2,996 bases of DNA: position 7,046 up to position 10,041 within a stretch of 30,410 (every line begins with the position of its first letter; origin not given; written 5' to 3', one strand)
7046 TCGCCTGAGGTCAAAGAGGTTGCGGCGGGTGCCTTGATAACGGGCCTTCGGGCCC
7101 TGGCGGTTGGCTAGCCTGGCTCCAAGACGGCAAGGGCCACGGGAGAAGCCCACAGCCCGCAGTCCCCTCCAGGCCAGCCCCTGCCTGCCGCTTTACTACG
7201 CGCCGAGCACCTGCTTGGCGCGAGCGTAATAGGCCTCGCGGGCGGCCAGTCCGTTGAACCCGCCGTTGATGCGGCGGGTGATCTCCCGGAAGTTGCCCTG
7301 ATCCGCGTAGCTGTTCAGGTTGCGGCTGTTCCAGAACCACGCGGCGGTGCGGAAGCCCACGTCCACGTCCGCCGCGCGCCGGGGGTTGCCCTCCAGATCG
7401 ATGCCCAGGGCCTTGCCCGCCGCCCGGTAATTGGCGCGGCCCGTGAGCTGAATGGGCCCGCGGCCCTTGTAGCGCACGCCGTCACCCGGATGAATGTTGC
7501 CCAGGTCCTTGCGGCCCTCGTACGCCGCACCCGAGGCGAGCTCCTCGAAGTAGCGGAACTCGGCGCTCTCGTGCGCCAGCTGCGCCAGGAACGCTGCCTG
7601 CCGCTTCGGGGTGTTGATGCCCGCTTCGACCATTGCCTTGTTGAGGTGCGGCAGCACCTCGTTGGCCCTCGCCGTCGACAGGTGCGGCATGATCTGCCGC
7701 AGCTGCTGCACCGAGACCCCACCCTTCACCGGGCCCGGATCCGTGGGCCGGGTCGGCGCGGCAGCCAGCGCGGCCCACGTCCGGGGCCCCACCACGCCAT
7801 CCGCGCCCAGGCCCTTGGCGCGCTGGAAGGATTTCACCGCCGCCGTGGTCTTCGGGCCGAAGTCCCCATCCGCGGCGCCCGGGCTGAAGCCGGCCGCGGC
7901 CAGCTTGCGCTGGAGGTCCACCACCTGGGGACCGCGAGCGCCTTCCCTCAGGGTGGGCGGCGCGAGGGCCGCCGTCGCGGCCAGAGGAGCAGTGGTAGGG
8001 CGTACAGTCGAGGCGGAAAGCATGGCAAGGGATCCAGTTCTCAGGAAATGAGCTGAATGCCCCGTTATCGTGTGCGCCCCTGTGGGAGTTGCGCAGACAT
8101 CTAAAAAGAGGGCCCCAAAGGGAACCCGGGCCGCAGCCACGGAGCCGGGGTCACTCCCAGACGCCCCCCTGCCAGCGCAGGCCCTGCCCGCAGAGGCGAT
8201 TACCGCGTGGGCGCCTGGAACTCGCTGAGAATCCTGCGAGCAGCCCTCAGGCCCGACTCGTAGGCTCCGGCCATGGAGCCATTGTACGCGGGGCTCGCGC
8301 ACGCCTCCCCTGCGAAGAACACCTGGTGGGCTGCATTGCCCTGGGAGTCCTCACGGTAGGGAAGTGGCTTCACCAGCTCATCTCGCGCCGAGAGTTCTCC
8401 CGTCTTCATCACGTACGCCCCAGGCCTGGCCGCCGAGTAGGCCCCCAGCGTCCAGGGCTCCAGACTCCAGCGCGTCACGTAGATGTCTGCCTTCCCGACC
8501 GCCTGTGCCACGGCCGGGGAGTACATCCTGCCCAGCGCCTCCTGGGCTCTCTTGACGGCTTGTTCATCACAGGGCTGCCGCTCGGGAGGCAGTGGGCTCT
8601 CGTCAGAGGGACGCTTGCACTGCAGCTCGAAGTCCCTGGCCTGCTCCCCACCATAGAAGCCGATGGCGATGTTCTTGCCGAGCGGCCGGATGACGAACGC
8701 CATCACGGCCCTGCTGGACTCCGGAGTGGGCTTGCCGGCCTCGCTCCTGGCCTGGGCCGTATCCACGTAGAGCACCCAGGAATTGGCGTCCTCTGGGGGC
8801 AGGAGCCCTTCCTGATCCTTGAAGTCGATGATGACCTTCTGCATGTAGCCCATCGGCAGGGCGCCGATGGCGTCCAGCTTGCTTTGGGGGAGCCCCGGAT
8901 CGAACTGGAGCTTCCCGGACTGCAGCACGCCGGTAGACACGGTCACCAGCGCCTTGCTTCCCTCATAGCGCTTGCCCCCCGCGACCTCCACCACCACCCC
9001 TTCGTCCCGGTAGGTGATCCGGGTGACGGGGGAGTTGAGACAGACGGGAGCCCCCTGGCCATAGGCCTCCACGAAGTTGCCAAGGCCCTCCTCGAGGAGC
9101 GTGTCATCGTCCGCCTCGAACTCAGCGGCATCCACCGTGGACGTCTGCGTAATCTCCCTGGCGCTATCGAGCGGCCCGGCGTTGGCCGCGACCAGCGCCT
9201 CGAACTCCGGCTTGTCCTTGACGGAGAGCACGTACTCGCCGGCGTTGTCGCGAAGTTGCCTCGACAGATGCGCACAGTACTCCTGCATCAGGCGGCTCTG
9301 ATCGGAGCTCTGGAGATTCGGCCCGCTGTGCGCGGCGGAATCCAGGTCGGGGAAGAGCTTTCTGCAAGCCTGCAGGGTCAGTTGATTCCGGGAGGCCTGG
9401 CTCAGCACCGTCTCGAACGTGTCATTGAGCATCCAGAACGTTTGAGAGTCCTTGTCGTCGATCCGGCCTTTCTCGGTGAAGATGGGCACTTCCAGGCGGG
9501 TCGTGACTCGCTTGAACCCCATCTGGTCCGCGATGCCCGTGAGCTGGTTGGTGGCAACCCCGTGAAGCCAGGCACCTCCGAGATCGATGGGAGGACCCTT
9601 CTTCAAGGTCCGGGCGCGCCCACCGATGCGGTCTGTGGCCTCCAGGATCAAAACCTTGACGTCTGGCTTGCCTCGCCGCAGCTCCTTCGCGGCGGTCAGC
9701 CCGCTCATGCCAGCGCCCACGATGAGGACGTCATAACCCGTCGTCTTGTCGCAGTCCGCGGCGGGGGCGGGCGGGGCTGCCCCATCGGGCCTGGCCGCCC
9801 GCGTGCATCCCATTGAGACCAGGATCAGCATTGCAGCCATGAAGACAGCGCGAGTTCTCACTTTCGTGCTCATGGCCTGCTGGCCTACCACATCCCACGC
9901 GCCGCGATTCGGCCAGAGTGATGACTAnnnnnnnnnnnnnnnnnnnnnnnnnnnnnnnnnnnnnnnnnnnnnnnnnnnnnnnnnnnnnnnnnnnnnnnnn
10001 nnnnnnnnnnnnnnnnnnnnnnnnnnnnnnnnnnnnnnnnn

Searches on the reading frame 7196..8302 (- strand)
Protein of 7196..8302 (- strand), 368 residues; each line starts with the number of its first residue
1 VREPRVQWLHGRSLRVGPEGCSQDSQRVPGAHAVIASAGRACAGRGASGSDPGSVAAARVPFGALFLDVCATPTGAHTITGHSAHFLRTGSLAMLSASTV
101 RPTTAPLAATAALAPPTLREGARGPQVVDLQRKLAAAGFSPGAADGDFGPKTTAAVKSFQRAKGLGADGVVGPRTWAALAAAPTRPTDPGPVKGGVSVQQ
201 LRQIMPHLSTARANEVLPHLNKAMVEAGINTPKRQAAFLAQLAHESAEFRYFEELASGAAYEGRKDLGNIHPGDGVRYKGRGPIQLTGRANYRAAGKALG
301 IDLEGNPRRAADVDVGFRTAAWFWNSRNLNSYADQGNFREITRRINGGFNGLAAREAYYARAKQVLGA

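Call 29: search_protein_families(library=pfam, proteins=[window:7196-8302:-], max_evalue=0.001)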
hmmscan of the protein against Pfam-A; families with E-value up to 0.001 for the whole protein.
window:7196-8302:- (368 aa): 3 families
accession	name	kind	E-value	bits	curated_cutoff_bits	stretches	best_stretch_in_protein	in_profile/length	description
PF01471.23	PG_binding_1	-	1.4e-21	76.8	23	1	123-179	1-57/57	Putative peptidoglycan binding domain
PF00182.24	Glyco_hydro_19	-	1.1e-12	48.7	25.5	1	271-327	100-157/232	Chitinase class I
PF09374.15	PG_binding_3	-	2.2e-06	28.2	24.6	0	155-183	2-36/76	Predicted Peptidoglycan domain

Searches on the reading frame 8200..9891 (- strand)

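Call 29: search_protein_families(library=pfam, proteins=[window:8200-9891:-], max_evalue=0.001)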
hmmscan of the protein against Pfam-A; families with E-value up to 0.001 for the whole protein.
window:8200-9891:- (563 aa): 8 families
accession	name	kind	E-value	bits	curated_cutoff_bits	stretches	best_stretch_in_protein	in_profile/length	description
PF01593.30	Amino_oxidase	-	9.3e-50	170.6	19.8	1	62-555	1-443/443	Flavin containing amine oxidoreductase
PF13450.12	NAD_binding_8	-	3.4e-13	50.1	21.9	1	57-117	1-61/68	NAD(P)-binding Rossmann-like domain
PF01946.23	Thi4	-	3.7e-08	33.3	26.2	1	46-92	11-56/235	Thi4 family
PF01266.30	DAO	-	7e-07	29.5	27.9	1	54-91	1-36/353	FAD dependent oxidoreductase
PF07992.20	Pyr_redox_2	-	0.00025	21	26.1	0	53-87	1-33/291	Pyridine nucleotide-disulphide oxidoreductase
PF00890.30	FAD_binding_2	-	0.00031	20.5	20.4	1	54-92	1-37/414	FAD binding domain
PF12831.13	FAD_oxidored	-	0.0004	20.2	27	1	54-101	1-46/416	FAD dependent oxidoreductase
PF05834.18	Lycopene_cycl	-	0.00052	19.6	23.4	1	54-89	1-36/380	Lycopene cyclase protein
